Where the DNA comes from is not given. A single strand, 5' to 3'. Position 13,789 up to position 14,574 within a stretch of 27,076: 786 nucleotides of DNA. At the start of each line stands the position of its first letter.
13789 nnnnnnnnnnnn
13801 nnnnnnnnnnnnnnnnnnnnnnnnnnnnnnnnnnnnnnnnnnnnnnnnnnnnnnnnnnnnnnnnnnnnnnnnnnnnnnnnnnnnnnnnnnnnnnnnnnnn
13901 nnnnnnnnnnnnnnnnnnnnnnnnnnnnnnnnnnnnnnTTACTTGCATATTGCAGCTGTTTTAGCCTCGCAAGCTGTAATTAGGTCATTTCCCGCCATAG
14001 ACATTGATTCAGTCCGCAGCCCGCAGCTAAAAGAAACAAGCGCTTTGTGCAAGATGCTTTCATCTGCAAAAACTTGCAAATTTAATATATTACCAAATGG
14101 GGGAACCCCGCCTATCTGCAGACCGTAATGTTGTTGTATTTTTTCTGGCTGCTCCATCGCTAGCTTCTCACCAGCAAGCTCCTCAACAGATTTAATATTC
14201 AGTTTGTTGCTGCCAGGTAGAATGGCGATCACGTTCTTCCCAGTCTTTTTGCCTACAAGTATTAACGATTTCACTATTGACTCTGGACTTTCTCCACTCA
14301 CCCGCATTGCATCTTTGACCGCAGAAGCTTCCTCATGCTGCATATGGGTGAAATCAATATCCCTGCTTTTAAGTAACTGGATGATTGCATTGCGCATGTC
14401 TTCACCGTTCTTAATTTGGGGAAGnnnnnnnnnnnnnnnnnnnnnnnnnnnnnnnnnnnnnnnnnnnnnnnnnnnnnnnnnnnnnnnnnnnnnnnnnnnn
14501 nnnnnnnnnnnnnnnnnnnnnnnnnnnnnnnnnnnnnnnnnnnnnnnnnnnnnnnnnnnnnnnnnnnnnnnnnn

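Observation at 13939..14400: AspRS carries a C-terminal YbaK/ProXp editing domain while the nearby ProRS has none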

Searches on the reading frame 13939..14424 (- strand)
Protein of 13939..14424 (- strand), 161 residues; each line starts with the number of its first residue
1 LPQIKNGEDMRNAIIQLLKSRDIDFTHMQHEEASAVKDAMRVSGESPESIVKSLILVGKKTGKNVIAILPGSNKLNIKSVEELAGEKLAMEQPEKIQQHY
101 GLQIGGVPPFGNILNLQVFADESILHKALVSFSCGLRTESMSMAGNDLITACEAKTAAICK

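Call 4: search_protein_families(library=ncbifam, proteins=[window:13939-14400:-], max_evalue=0.01)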
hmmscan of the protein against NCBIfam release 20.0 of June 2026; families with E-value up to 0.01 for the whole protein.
window:13939-14400:- (153 aa): 3 families
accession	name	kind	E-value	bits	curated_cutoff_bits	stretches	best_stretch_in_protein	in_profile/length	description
TIGR00011.1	YbaK_EbsC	equivalog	1.7e-20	73.3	153.25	1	7-152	4-152/152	Cys-tRNA(Pro) deacylase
NF007951.0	PRK10670.1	equivalog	1.7e-10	41.1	243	1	7-153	5-157/159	Cys-tRNA(Pro)/Cys-tRNA(Cys) deacylase YbaK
NF006625.0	PRK09194.1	equivalog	2.1e-07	30.3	558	1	18-135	250-364/559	proline--tRNA ligase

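Call 14: search_solved_structures(query=window:13939-14424:-, max_evalue=1, show_alignments=4)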
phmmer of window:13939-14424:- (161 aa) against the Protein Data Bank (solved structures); distinct sequences matched with E-value up to 1: 22.
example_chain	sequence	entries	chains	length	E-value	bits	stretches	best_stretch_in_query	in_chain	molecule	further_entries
1wdv_A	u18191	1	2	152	1.5e-11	48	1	18-157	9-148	hypothetical protein APE2540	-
2cx5_A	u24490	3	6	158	1.1e-10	45.3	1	35-129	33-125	A PUTATIVE TRANS-EDITING ENZYME | Putative uncharacterized protein TTHA1699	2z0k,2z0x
2dxa_A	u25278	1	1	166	3.5e-09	40.3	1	13-160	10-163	Protein ybaK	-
3op6_A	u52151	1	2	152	9.8e-07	32.4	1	15-147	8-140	Uncharacterized protein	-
3rij_A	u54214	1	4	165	1e-05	29.1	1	35-129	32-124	SC_2cx5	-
1dbu_A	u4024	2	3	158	7.7e-05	26.3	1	15-154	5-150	cysteinyl-tRNA(Pro) deacylase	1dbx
3ri0_A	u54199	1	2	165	8.5e-05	26.1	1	35-129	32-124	BB_2cx5_001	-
1vki_A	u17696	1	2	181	9.9e-05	25.9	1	10-155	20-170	HYPOTHETICAL PROTEIN ATU3699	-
3ddh_A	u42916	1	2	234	0.15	15.6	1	34-123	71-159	Putative haloacid dehalogenase-like family hydrolase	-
1wfz_A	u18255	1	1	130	0.47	14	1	94-145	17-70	nitrogen fixation cluster-like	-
6nzu_D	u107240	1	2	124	0.48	14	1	94-145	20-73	Iron-sulfur cluster assembly enzyme ISCU, mitochondrial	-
5kz5_a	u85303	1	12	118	0.55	13.7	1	95-145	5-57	Iron-sulfur cluster assembly enzyme ISCU, mitochondrial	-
8tvt_D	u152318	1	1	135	0.56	13.7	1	94-145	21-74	Iron-sulfur cluster assembly enzyme ISCU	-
7rtk_D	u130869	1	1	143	0.61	13.6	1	94-145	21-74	Iron-sulfur cluster assembly enzyme ISCU, mitochondrial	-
6uxe_D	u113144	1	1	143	0.62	13.6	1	94-145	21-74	Iron-sulfur cluster assembly enzyme ISCU, mitochondrial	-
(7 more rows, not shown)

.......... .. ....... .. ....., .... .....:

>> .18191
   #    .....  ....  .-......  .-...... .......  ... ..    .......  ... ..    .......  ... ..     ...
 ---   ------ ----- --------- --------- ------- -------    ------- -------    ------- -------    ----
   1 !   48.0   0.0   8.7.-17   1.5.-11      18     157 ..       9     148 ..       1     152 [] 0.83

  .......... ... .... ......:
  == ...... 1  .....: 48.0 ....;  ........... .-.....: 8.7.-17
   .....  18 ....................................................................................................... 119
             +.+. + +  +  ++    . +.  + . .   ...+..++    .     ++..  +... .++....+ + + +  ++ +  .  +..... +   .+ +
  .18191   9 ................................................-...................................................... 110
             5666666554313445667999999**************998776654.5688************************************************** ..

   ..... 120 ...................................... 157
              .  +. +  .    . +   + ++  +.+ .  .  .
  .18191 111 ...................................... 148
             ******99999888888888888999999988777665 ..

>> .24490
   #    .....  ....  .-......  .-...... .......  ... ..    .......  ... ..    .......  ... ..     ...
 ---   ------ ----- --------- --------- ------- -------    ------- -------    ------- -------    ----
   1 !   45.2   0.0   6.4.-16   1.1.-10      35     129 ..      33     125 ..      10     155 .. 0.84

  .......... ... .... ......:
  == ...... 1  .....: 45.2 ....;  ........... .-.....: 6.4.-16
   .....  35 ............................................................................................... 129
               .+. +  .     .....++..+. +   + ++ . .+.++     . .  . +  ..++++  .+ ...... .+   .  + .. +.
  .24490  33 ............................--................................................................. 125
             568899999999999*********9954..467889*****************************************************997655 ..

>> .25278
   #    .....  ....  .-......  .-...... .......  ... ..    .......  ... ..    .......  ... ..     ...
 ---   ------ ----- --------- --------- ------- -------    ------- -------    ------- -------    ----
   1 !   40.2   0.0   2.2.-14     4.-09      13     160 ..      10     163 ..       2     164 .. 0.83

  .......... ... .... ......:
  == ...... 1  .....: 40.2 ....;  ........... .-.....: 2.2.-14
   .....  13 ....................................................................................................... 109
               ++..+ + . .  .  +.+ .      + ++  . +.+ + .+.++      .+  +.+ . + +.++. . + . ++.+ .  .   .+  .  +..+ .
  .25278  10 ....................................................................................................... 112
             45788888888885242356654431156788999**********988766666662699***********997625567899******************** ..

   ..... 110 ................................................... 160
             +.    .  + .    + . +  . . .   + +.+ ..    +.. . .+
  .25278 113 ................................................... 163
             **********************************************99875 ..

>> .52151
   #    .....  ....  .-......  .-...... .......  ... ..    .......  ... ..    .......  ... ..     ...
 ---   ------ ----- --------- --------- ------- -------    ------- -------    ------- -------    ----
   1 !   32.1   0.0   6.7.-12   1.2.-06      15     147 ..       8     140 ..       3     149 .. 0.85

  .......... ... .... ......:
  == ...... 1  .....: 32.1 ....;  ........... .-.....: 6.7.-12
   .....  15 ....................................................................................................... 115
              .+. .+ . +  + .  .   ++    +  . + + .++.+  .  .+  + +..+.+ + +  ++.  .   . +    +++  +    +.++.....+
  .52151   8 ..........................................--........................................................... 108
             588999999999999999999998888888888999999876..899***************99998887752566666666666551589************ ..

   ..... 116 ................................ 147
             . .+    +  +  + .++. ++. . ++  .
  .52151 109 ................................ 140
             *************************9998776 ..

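Call 17: find_homologous_proteins(query=window:13939-14412:-, max_evalue=0.001)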
Query window:13939-14412:- (157 aa): 56 proteins with E <= 0.001 among 132 candidates.
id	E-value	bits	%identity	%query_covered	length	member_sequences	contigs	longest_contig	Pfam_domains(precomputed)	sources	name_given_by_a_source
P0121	3.6e-32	130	44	99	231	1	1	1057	PF04073.21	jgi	jgi:prolyl-tRNA editing enzyme YbaK/EbsC (Cys-tRNA(Pro) deacylase)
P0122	4.6e-9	55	32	82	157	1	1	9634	PF04073.21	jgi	jgi:prolyl-tRNA editing enzyme YbaK/EbsC (Cys-tRNA(Pro) deacylase)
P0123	5.5e-9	54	30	83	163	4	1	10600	PF04073.21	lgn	-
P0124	1.6e-8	53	29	80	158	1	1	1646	PF04073.21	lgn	-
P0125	2.2e-8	52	31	80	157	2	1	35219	PF04073.21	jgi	-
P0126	8.7e-8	51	35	63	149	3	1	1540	PF04073.21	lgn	-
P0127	1.3e-7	50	35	63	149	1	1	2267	PF04073.21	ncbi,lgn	-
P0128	2.5e-7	49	31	80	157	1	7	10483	PF04073.21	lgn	-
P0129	3.2e-7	49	35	55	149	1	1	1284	PF04073.21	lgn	-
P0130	3.9e-7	48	32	63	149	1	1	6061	PF04073.21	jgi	jgi:prolyl-tRNA editing enzyme YbaK/EbsC (Cys-tRNA(Pro) deacylase)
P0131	4.4e-7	48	35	48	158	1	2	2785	PF04073.21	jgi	jgi:prolyl-tRNA editing enzyme YbaK/EbsC (Cys-tRNA(Pro) deacylase)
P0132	4.6e-7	48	38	48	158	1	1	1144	PF04073.21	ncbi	-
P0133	6.5e-7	48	28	76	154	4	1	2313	PF04073.21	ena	-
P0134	9.0e-7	47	32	63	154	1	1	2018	PF04073.21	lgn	-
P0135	9.8e-7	47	35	67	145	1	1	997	PF04073.21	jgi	jgi:prolyl-tRNA editing enzyme YbaK/EbsC (Cys-tRNA(Pro) deacylase)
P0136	1.1e-6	47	35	50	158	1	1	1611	PF04073.21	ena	-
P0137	1.1e-6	47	33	71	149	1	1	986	PF04073.21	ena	-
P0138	1.6e-6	46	35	67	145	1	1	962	PF04073.21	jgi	jgi:prolyl-tRNA editing enzyme YbaK/EbsC (Cys-tRNA(Pro) deacylase)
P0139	1.7e-6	46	37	48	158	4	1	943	PF04073.21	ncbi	-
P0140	2.1e-6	46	33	55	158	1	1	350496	PF04073.21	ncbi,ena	-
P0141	2.3e-6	46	32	69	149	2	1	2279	PF04073.21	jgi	jgi:Cys-tRNA(Pro) deacylase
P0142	2.8e-6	46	37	48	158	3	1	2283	PF04073.21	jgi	jgi:prolyl-tRNA editing enzyme YbaK/EbsC (Cys-tRNA(Pro) deacylase)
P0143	3.1e-6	45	30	76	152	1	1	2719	PF04073.21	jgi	jgi:Cys-tRNA(Pro) deacylase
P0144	4.2e-6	45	30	63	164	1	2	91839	PF04073.21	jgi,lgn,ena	-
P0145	4.3e-6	45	33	57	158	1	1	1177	PF04073.21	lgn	-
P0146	4.4e-6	45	34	55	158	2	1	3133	PF04073.21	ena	-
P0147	4.5e-6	45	33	57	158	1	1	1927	PF04073.21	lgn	-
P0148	5.8e-6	45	33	55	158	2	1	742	PF04073.21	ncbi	-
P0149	6.0e-6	45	33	63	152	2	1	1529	PF04073.21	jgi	-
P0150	7.0e-6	44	28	63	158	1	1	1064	PF04073.21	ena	-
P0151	7.2e-6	44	31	66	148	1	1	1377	PF04073.21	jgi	jgi:prolyl-tRNA editing enzyme YbaK/EbsC (Cys-tRNA(Pro) deacylase)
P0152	7.2e-6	44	36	48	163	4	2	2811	PF04073.21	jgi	-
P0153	7.6e-6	44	35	64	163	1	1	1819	PF04073.21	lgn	-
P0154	7.8e-6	44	30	69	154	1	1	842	PF04073.21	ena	-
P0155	8.7e-6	44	36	48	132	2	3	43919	PF04073.21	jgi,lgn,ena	jgi:prolyl-tRNA editing enzyme YbaK/EbsC (Cys-tRNA(Pro) deacylase)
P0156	1.1e-5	44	32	76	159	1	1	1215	PF04073.21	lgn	-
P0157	1.3e-5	43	34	71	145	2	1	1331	PF04073.21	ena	-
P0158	1.4e-5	43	33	55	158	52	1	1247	PF04073.21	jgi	jgi:prolyl-tRNA editing enzyme YbaK/EbsC (Cys-tRNA(Pro) deacylase)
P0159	1.4e-5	43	34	62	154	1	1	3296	PF04073.21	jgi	jgi:prolyl-tRNA editing enzyme YbaK/EbsC (Cys-tRNA(Pro) deacylase)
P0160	1.6e-5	43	31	76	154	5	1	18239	PF04073.21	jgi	jgi:prolyl-tRNA editing enzyme YbaK/EbsC (Cys-tRNA(Pro) deacylase)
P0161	1.6e-5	43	29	79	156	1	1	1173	PF04073.21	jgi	jgi:prolyl-tRNA editing enzyme YbaK/EbsC (Cys-tRNA(Pro) deacylase)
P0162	1.7e-5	43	33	55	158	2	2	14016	PF04073.21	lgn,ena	-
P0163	1.7e-5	43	33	63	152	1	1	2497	PF04073.21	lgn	-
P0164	2.0e-5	43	33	55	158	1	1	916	PF04073.21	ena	-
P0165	2.1e-5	43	28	71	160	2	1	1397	PF04073.21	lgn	-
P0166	2.2e-5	43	34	63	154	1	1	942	PF04073.21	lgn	-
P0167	2.6e-5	42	34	67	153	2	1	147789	PF04073.21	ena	-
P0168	3.0e-5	42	30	73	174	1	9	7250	PF04073.21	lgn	-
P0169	3.9e-5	42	33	71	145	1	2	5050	PF04073.21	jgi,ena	-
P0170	4.3e-5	42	29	71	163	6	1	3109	PF04073.21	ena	-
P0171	4.9e-5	42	30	76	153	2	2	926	PF04073.21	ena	-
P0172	5.0e-5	42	32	55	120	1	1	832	PF04073.21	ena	-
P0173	8.4e-5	41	36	59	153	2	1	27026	PF04073.21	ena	-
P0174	9.3e-5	41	36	59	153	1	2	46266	PF04073.21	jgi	-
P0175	1.1e-4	40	34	48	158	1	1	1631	PF04073.21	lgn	-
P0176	6.3e-4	38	32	55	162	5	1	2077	PF04073.21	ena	-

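Call 23: search_solved_structures(query=A2, max_evalue=1, show_alignments=5)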
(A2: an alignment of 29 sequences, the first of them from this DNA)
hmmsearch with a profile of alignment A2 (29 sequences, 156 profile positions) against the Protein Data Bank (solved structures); distinct sequences matched with E-value up to 1: 14.
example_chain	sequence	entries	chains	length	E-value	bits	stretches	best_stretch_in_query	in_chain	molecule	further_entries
3op6_A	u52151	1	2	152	3.3e-28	101.6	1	7-152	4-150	Uncharacterized protein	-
1wdv_A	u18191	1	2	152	4.3e-20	75.3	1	7-154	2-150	hypothetical protein APE2540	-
2cx5_A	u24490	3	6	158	2.5e-18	69.5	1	28-151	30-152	A PUTATIVE TRANS-EDITING ENZYME | Putative uncharacterized protein TTHA1699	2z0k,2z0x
1dbu_A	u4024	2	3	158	8.7e-17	64.5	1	12-153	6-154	cysteinyl-tRNA(Pro) deacylase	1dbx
2dxa_A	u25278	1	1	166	9.4e-17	64.4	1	11-154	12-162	Protein ybaK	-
1vki_A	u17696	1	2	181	1.6e-15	60.4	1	4-150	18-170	HYPOTHETICAL PROTEIN ATU3699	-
3rij_A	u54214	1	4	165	7.5e-15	58.2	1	28-151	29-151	SC_2cx5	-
3ri0_A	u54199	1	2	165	2.7e-13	53.1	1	28-151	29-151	BB_2cx5_001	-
5vxb_A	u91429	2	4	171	4.5e-12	49.2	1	8-144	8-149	ProXp-ala | DNA-binding protein, putative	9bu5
1vjf_A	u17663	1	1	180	5.2e-12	49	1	7-144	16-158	DNA-binding protein, putative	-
5znj_A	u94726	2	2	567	1.3e-08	37.9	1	23-120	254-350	Proline--tRNA ligase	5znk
8huz_F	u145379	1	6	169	4.1e-08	36.3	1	4-150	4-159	Prolyl-tRNA synthetase associated domain-containing protein 1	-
3mem_A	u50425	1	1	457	0.00018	24.5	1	50-147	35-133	Putative signal transduction protein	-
2j3l_A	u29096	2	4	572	0.00024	24.1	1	17-121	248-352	PROLYL-TRNA SYNTHETASE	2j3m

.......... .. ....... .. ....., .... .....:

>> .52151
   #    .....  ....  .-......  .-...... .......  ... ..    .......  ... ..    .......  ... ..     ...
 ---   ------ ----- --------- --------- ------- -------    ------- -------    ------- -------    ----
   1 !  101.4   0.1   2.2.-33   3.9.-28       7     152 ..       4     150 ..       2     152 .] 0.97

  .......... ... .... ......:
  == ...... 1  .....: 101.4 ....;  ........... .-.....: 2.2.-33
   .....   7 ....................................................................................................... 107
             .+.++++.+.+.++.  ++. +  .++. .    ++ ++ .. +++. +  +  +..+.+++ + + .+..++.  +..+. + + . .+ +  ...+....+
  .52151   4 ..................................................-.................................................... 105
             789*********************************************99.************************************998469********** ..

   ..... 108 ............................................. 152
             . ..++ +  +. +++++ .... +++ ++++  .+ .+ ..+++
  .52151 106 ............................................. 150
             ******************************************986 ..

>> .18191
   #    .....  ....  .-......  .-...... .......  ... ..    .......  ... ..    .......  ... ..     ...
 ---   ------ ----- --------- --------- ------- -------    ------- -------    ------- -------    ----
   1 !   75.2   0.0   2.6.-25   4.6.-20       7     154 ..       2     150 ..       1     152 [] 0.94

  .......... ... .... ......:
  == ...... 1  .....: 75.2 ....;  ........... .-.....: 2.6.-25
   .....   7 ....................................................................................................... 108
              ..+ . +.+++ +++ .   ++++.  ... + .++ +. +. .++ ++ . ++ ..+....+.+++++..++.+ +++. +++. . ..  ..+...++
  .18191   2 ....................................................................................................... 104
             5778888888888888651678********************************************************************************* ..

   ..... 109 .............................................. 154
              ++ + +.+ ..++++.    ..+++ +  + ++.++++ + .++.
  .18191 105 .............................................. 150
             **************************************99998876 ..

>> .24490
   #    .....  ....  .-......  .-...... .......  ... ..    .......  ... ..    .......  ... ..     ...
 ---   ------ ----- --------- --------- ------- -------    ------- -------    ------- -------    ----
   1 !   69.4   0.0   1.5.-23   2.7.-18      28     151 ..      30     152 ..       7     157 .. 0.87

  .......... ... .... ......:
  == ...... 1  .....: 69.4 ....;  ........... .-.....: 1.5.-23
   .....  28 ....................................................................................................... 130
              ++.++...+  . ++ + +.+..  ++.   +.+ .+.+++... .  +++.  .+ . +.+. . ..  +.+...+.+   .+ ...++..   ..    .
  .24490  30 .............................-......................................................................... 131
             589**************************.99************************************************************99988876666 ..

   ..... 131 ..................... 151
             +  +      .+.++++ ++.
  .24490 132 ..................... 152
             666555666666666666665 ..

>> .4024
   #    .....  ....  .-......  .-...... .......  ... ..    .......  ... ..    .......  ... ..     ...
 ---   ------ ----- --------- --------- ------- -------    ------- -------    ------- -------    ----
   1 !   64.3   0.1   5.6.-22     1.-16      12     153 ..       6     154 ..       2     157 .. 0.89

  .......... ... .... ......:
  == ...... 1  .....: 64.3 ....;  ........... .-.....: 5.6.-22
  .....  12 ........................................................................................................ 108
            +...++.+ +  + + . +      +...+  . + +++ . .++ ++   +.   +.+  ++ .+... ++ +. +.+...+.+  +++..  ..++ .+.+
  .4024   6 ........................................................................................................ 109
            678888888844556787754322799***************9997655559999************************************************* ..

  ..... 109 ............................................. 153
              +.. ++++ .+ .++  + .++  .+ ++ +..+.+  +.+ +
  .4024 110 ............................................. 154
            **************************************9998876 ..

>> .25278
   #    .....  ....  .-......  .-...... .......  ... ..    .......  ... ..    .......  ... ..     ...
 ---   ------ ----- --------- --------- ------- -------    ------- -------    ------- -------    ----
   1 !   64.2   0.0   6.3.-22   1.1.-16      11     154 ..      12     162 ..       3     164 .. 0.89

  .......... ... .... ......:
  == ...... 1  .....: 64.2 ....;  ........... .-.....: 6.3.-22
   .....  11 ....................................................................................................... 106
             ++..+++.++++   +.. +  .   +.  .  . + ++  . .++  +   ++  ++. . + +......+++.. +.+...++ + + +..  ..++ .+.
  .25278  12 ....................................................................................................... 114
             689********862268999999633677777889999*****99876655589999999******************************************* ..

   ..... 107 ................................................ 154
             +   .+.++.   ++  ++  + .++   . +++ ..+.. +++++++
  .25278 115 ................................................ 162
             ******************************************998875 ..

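Call 31: search_protein_representatives(alignment_id=A2)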
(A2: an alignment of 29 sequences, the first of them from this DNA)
Query: 29 sequences, 156 profile positions. Proteins with E-value up to 0.001 (for the whole library): 12253; up to 1e-10: 4639; up to 1e-30: 310. The best 150 are listed.
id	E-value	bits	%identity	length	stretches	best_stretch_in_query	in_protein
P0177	6.2e-79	279.5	-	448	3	10-152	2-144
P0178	1.7e-63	229.3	-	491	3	8-154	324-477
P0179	1.1e-56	207.2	-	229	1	4-152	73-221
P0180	7.6e-55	201.2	-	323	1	2-151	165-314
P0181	4.7e-54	198.6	-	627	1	3-150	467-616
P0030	1.3e-53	197.2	-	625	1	2-155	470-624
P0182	1.8e-53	196.7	-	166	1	5-155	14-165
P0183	7.4e-53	194.7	-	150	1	13-154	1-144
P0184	7.9e-53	194.6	-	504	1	3-149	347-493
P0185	1.5e-52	193.8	-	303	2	8-153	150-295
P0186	5.4e-52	191.9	-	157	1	5-152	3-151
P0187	1.4e-51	190.5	-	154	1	5-155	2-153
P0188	1.7e-51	190.3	-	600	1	4-154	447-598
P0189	2.1e-50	186.8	-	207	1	3-155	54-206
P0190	4.1e-50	185.8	-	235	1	3-152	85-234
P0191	1.5e-49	184.0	-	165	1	2-154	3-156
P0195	9.0e-49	181.5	-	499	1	3-155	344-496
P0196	1.5e-48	180.8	-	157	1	5-149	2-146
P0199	4.4e-48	179.2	-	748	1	2-153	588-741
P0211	1.6e-46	174.1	-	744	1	5-155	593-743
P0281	8.2e-40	152.4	-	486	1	6-153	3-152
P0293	6.6e-39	149.4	-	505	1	5-155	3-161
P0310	1.1e-37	145.5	-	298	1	7-154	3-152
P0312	2.0e-37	144.6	-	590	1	3-153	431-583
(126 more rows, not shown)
